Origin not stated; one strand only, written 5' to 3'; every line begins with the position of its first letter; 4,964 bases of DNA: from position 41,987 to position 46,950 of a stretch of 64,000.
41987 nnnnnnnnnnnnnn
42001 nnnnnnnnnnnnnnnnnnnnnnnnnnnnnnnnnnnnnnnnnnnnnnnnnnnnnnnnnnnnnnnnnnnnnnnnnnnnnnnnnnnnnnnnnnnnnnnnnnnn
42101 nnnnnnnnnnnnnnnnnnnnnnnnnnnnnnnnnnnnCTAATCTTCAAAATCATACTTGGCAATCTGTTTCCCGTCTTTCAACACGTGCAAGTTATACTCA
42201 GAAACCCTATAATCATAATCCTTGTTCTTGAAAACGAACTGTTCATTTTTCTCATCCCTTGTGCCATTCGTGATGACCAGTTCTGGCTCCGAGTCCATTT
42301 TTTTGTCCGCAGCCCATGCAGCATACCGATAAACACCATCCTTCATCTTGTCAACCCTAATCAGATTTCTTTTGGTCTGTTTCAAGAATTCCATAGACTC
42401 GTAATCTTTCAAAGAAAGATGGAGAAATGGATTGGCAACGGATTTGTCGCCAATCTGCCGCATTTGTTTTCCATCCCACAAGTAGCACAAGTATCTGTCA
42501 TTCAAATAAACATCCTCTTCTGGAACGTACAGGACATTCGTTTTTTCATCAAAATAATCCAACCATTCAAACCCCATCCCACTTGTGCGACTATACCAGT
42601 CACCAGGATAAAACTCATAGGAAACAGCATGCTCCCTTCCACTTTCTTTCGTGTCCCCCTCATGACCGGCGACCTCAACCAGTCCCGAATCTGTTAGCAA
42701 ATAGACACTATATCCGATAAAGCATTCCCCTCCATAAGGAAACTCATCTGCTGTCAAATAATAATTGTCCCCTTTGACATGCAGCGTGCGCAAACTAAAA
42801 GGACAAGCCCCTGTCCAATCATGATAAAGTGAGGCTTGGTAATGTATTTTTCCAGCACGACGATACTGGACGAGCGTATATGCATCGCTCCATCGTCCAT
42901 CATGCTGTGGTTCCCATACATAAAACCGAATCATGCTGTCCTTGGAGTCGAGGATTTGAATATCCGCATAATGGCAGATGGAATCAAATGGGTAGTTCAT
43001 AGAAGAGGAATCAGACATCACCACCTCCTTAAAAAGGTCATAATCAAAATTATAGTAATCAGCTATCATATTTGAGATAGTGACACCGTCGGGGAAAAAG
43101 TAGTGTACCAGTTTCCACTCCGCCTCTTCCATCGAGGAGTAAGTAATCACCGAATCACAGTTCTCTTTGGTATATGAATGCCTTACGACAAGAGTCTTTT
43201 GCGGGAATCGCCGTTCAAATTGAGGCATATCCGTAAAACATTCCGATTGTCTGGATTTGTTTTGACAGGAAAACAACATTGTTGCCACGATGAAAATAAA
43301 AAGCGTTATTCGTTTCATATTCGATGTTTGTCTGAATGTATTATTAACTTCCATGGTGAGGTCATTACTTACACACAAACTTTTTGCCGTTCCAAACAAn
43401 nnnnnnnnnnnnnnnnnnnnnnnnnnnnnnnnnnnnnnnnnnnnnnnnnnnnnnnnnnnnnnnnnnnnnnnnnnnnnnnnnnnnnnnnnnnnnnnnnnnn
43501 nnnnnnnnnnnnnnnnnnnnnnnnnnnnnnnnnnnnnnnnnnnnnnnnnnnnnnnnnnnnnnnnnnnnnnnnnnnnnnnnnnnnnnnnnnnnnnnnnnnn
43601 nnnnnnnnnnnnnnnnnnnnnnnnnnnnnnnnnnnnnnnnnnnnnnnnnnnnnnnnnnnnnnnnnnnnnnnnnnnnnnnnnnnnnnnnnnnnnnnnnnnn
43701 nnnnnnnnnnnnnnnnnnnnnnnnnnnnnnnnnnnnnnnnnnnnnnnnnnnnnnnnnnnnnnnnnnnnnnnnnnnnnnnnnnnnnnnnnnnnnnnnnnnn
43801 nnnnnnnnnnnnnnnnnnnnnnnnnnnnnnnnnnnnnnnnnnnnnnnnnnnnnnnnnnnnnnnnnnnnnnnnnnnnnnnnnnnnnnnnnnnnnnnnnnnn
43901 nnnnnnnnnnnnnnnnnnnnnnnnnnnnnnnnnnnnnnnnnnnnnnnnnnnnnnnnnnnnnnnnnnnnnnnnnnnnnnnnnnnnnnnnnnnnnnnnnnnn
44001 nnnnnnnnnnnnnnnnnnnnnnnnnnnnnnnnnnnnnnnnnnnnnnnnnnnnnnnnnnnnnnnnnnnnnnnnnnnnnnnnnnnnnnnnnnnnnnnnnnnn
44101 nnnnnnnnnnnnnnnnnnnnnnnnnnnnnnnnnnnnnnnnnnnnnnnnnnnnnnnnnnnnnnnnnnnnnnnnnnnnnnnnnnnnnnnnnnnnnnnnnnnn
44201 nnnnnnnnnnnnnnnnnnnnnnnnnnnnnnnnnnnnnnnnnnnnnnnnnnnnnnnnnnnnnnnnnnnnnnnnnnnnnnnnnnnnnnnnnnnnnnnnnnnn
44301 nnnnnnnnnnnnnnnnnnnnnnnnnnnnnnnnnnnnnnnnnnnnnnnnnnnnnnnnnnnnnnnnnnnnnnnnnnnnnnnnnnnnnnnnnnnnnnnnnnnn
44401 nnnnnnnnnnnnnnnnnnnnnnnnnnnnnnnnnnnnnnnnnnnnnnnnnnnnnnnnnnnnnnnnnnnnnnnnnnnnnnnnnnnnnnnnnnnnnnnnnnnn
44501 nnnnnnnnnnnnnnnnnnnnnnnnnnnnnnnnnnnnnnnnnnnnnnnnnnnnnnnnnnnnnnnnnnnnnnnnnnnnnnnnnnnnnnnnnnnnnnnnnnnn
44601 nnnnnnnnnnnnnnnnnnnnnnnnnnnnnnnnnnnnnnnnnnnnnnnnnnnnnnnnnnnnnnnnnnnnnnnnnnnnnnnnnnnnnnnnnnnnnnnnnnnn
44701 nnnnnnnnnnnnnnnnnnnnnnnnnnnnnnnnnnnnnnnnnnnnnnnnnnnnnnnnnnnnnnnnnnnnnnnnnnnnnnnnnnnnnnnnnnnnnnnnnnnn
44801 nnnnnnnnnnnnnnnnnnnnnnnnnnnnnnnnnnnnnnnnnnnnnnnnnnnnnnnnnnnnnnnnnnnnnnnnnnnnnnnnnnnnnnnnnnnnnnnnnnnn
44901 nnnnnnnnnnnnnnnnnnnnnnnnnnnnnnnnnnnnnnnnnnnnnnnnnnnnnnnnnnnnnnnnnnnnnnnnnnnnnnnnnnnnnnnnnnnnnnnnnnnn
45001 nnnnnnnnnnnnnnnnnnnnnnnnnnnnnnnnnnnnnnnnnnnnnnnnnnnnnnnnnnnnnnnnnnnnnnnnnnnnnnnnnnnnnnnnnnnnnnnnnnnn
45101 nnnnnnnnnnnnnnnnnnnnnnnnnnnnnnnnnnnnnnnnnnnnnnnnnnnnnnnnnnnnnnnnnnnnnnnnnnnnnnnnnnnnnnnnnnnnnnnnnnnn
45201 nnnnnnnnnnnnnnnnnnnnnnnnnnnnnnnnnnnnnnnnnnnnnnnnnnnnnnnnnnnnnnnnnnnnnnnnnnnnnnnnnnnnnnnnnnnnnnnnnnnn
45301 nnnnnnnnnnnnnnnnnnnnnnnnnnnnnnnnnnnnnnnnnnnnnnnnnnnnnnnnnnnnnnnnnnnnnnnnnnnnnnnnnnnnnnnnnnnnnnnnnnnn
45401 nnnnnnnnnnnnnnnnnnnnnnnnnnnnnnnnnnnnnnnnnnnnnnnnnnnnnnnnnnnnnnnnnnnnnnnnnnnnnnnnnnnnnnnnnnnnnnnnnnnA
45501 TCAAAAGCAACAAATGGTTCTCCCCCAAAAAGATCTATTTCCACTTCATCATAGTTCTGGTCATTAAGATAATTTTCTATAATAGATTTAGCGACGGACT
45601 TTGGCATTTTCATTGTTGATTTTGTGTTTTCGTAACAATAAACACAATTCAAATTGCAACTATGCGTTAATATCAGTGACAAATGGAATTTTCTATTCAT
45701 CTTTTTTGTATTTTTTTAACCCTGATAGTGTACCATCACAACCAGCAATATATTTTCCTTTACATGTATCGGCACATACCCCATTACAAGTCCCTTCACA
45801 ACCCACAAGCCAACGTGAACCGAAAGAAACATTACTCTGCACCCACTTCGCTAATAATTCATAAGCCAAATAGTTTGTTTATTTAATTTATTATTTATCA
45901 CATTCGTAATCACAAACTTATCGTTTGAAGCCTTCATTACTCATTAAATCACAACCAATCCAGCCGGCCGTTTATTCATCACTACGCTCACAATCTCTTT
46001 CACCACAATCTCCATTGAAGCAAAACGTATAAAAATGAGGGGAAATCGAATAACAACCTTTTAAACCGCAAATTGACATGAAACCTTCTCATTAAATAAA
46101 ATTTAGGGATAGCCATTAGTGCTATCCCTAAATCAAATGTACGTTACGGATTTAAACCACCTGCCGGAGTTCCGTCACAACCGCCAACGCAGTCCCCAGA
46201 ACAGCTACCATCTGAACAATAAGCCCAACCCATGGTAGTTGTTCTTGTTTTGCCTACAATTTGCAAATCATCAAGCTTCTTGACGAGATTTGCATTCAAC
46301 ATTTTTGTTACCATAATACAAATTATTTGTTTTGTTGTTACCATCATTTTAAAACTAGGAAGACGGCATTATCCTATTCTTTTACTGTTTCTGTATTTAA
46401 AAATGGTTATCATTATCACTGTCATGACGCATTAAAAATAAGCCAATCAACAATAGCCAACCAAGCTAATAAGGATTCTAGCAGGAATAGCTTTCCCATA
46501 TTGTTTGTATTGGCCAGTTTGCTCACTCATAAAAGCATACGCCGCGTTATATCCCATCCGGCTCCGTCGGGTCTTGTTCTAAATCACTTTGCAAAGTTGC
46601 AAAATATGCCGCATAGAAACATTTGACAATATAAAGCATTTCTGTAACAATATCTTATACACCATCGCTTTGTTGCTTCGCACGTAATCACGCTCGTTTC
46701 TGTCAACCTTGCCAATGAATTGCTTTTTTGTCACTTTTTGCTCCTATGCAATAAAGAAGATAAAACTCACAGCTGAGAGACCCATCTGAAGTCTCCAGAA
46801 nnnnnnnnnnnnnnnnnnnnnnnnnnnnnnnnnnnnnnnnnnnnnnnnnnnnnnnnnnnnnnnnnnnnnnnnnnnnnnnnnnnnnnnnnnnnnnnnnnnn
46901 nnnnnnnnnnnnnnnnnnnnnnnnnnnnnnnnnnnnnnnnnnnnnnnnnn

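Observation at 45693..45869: Unlisted 58-codon ORF with a TTG start whose stop overlaps the rSAM start codon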

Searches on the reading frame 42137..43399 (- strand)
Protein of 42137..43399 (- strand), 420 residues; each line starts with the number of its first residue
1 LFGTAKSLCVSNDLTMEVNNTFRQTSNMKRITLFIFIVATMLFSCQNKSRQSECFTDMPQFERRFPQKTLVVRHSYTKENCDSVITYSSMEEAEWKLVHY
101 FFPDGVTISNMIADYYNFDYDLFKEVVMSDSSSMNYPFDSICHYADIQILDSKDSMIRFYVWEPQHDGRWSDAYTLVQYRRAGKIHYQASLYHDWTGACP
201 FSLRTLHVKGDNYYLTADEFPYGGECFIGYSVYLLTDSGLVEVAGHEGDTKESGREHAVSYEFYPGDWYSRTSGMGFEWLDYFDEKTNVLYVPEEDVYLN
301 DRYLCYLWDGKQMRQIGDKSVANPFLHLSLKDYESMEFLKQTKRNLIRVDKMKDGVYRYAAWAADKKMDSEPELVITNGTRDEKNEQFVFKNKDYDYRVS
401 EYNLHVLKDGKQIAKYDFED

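Call 4: search_protein_families(library=ncbifam, proteins=[window:42137-43399:-], max_evalue=1)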
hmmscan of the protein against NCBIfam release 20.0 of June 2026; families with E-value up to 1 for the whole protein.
window:42137-43399:- (420 aa): 0 families

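Call 5: search_protein_families(library=pfam, proteins=[window:42137-43399:-], max_evalue=1)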
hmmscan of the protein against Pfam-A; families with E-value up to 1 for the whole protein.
window:42137-43399:- (420 aa): 1 family
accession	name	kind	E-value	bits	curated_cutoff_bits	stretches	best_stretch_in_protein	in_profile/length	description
PF20220.3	ABC_toxin_N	-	0.094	12.9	27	1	352-388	83-118/122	ABC toxin N-terminal region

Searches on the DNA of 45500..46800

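Call 49: search_rna_families(source=window, start=45500, end=46800, threshold=evalue, max_evalue=1)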
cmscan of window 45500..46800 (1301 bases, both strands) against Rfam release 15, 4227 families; matches with E-value up to 1: 1.
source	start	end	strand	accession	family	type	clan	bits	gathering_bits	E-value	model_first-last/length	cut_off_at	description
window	46194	46320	-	RF02618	SSRC34_2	Gene; sRNA;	-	24.7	48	0.2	1-125/125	no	Streptococcus sRNA 34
